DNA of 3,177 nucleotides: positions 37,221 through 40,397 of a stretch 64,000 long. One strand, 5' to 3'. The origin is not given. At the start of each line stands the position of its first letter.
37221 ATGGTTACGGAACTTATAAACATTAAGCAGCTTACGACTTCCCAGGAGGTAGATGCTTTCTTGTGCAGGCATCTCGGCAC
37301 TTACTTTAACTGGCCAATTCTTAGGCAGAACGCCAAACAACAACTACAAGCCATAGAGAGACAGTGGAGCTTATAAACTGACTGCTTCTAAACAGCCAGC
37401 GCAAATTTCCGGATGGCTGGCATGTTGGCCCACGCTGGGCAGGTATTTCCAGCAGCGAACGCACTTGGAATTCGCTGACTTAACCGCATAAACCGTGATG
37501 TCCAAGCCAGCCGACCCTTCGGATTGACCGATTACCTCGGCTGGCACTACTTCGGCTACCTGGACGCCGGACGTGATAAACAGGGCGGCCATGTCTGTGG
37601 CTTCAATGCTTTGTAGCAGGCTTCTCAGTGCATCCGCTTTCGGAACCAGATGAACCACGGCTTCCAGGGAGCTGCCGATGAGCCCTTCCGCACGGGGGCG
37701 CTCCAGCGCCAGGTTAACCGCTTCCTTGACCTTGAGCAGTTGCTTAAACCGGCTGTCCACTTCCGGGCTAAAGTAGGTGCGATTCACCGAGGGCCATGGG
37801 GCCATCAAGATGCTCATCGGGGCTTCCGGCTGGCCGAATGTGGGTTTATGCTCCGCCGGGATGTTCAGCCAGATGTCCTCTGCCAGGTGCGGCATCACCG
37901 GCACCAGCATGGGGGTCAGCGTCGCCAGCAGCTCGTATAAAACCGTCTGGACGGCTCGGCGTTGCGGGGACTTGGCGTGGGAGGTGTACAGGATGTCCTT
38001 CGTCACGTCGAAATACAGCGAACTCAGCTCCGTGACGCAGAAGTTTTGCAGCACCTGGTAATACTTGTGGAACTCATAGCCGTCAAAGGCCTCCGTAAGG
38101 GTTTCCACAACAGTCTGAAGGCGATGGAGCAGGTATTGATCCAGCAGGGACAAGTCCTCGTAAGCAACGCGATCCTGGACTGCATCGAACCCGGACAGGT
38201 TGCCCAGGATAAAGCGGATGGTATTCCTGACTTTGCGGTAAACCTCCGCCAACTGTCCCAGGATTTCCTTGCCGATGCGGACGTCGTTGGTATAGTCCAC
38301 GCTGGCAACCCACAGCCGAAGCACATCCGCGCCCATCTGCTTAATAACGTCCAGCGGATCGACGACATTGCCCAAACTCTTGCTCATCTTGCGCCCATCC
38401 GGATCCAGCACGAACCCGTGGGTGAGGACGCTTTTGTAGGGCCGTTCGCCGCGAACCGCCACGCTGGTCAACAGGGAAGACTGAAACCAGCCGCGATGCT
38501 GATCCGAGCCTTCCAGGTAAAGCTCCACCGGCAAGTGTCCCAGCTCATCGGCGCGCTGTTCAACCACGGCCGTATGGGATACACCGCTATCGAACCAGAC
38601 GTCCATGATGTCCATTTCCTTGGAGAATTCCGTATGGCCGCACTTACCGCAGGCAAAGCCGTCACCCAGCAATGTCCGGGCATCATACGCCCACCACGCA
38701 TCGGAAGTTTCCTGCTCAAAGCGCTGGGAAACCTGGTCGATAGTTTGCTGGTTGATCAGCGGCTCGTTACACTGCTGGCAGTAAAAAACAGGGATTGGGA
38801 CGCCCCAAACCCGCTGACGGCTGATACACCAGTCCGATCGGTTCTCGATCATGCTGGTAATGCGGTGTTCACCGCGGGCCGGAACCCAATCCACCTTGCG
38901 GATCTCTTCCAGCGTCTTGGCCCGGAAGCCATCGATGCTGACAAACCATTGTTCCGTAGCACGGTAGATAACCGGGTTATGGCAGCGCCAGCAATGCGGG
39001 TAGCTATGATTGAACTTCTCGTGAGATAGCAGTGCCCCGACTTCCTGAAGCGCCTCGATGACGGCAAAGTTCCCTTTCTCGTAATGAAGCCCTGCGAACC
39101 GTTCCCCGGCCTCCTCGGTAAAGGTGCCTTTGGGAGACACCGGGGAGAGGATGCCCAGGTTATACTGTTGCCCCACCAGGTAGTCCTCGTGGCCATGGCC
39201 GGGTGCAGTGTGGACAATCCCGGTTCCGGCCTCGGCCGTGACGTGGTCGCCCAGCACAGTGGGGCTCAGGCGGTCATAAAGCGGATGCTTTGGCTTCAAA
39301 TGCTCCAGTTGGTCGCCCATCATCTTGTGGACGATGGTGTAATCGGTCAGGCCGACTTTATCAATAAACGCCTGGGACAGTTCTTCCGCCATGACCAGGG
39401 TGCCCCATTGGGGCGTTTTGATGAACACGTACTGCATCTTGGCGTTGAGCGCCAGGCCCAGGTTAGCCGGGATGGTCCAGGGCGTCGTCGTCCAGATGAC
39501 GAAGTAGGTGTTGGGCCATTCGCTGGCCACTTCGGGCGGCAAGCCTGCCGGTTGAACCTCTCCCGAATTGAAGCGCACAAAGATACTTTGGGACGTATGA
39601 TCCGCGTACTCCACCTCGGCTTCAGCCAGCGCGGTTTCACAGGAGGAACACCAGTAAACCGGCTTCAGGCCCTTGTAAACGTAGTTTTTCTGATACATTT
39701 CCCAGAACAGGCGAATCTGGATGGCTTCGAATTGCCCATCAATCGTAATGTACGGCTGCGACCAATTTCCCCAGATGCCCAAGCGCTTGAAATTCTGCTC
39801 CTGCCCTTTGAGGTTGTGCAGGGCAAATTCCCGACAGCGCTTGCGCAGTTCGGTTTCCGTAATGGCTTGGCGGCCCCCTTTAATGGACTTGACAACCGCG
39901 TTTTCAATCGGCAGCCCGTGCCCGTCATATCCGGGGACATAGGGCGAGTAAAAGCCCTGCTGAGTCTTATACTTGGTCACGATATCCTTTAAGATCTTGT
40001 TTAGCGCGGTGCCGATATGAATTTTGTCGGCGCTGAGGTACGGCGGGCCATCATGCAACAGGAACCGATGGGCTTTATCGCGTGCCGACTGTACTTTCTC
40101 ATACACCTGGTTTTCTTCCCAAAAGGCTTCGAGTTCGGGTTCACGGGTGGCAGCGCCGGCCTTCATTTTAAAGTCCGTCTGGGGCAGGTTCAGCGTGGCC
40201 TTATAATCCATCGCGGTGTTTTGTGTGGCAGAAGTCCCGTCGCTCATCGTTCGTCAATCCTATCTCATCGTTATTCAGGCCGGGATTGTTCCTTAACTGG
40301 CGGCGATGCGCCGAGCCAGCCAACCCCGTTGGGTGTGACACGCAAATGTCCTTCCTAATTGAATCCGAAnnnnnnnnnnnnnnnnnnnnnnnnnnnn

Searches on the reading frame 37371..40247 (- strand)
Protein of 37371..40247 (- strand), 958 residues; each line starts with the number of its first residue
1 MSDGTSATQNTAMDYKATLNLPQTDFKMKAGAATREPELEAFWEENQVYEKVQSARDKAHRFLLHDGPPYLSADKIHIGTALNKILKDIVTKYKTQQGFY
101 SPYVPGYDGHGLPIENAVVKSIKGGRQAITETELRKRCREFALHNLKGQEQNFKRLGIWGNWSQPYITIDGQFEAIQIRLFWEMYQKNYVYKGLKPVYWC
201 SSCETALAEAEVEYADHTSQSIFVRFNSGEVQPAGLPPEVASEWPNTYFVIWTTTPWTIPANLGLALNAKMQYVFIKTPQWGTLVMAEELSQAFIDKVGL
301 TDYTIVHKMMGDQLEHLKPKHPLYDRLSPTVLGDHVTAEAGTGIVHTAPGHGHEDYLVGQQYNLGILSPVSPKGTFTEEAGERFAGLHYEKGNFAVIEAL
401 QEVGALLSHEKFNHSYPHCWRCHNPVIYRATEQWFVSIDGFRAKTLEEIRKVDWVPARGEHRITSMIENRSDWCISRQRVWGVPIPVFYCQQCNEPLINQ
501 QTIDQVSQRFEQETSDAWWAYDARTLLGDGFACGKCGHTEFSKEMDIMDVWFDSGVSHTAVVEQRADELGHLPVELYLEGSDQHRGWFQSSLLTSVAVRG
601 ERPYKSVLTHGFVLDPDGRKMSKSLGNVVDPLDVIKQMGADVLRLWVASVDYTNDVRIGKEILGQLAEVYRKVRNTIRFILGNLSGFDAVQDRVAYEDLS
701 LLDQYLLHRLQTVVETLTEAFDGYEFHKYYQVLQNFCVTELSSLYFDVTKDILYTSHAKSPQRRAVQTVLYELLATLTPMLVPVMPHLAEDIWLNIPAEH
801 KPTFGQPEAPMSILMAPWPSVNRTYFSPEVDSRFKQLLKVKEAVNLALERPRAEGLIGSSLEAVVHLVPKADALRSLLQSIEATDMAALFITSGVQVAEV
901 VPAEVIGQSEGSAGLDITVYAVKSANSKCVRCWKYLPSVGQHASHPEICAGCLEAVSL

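Call 20: search_protein_families(library=pfam, proteins=[window:37371-40247:-], max_evalue=0.001)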
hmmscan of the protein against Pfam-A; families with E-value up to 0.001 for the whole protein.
window:37371-40247:- (958 aa): 6 families
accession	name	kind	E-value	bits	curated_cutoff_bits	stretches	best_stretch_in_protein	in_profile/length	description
PF00133.28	tRNA-synt_1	-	6.8e-138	460.3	22.7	1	41-658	4-413/414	tRNA synthetases class I (I, L, M and V)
PF08264.19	Anticodon_1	-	6.1e-30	104.5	25.1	1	703-865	1-146/148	Anticodon-binding domain of tRNA ligase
PF09334.17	tRNA-synt_1g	-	2.3e-21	76.4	20.1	3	73-213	11-136/391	tRNA synthetases class I (M)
PF01406.26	tRNA-synt_1e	-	2.4e-07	30.9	27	1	594-663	228-296/301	tRNA synthetases class I (C) catalytic domain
PF06827.20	zf-FPG_IleRS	-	3.2e-07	30.5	21.3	1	927-953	2-28/30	Zinc finger found in FPG and IleRS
PF01921.24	tRNA-synt_1f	-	0.00021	20.8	27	1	596-676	260-338/360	tRNA synthetases class I (K)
